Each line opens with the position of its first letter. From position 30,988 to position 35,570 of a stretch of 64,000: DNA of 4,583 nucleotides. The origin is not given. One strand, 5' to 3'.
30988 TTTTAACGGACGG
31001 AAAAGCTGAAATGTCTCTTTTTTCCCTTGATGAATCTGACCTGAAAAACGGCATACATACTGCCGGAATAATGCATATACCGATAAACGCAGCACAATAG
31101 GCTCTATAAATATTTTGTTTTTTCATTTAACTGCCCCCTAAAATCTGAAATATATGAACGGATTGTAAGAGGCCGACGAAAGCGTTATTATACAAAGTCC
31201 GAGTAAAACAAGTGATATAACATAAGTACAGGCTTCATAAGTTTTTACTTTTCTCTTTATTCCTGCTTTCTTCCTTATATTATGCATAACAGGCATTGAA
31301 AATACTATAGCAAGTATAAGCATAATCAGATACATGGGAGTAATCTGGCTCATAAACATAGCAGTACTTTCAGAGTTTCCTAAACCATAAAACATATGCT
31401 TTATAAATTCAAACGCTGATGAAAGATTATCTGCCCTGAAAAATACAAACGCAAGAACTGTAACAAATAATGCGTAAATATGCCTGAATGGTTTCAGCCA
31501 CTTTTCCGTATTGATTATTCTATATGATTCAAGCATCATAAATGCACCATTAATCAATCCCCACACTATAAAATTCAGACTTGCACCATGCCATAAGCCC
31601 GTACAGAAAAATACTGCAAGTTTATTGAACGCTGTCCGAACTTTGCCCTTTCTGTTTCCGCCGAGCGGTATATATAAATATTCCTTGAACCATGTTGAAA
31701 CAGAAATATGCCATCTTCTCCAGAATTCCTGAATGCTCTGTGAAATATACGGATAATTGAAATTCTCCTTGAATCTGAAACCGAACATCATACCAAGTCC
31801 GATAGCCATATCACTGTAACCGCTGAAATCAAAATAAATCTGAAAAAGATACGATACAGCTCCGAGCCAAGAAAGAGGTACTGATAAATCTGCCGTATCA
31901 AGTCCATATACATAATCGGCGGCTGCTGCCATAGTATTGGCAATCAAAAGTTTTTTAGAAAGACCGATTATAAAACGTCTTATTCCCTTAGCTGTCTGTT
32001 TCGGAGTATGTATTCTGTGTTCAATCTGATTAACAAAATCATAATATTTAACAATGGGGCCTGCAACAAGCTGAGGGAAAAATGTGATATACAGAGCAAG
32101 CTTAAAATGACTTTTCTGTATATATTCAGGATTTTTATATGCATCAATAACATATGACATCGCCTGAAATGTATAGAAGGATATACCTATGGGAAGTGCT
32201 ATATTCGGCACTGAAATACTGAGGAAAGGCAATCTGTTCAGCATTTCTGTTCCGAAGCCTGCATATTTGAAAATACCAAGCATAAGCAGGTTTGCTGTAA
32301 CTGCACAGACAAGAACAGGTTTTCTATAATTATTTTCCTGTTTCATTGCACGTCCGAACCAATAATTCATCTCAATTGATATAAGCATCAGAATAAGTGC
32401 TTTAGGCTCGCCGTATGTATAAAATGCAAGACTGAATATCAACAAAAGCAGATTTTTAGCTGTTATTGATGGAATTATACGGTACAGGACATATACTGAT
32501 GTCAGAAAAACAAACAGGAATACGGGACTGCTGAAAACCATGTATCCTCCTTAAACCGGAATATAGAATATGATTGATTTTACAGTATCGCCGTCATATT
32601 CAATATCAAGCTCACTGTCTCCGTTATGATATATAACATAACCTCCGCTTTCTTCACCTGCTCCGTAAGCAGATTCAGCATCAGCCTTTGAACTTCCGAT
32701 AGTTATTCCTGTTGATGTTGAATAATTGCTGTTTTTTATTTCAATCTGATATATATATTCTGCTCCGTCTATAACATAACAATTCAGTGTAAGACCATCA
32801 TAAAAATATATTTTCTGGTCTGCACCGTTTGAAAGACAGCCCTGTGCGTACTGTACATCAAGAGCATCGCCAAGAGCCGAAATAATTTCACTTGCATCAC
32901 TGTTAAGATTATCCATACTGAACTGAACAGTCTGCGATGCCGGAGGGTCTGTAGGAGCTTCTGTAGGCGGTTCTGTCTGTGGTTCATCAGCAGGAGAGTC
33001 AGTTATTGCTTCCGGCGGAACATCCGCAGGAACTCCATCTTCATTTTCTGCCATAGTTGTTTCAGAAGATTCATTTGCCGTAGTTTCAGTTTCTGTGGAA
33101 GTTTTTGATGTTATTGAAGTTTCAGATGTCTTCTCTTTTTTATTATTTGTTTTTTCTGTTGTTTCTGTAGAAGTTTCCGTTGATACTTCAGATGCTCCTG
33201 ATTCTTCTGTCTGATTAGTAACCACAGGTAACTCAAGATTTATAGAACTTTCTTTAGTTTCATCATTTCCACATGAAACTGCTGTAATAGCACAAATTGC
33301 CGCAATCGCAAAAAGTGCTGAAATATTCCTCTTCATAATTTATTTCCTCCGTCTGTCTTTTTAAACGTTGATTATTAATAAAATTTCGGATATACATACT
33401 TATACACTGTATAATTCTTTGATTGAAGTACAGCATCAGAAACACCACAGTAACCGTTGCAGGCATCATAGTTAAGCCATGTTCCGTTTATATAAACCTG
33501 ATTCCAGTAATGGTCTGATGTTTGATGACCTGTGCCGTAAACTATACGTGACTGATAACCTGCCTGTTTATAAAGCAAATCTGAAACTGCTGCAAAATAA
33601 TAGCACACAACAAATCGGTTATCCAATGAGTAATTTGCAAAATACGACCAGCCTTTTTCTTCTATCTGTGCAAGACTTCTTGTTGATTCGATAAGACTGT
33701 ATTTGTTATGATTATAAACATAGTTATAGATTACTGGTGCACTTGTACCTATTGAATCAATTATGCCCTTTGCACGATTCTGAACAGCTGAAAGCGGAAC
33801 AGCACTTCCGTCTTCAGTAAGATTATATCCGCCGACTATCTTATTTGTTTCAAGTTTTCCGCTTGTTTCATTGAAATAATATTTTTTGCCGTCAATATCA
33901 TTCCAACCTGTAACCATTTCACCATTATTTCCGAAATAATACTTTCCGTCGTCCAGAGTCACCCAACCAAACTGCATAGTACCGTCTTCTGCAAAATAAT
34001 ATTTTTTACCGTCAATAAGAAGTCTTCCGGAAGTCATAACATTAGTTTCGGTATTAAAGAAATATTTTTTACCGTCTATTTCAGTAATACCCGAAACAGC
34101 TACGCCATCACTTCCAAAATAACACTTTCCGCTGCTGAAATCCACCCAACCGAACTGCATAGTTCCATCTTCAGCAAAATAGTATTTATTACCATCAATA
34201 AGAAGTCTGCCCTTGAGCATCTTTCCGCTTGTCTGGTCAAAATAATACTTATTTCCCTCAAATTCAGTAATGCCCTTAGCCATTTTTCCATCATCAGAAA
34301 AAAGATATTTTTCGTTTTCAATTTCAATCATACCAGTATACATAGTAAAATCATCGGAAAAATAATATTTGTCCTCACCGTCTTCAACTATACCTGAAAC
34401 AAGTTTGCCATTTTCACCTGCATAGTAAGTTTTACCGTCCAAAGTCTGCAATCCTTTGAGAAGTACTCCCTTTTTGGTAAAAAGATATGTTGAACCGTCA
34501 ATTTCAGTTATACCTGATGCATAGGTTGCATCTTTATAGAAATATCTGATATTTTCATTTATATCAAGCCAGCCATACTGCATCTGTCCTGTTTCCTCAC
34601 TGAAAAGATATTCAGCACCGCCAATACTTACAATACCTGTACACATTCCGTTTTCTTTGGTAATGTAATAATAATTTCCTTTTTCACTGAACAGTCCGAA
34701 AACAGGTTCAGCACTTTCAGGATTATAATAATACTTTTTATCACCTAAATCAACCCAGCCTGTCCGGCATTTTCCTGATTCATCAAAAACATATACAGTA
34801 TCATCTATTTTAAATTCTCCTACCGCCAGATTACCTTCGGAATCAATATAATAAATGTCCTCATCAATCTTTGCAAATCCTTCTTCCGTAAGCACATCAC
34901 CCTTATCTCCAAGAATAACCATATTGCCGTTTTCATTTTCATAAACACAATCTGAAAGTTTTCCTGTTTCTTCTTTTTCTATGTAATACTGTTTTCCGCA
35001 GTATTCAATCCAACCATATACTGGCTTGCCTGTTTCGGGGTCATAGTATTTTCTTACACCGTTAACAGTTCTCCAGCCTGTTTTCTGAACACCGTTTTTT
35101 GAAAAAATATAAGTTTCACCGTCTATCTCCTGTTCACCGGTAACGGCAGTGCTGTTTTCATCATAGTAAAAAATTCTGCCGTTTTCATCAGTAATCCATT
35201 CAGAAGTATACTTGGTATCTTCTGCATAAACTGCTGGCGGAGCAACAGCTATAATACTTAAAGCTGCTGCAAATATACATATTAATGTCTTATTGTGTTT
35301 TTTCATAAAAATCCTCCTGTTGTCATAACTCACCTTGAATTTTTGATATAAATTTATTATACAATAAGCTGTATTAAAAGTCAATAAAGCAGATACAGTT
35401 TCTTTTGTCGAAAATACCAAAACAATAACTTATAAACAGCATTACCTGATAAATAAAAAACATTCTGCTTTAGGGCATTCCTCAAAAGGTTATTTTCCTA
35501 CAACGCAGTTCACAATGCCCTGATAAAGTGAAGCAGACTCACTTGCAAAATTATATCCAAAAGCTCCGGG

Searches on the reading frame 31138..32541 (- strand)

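Call 53: search_protein_families(library=pfam, proteins=[window:31138-32541:-], max_evalue=0.00001)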
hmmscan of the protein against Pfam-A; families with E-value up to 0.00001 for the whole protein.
window:31138-32541:- (467 aa): 1 family
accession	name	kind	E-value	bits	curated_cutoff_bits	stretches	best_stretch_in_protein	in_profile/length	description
PF03062.24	MBOAT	-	6e-35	121.5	27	1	146-368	82-325/337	MBOAT, membrane-bound O-acyltransferase family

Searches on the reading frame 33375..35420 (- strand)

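Call 53: search_protein_families(library=pfam, proteins=[window:33375-35420:-], max_evalue=0.00001)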
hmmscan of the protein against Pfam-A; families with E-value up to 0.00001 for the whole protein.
window:33375-35420:- (681 aa): 3 families
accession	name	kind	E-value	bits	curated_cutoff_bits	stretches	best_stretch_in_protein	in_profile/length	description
PF19127.6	Choline_bind_3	-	4.5e-54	180.6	27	3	362-404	2-45/47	Choline-binding repeat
PF01473.26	Choline_bind_1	-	2.6e-13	50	20.5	0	485-502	2-19/19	Putative cell wall binding repeat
PF01841.26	Transglut_core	-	2.1e-08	34.8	23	1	563-653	20-108/108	Transglutaminase-like superfamily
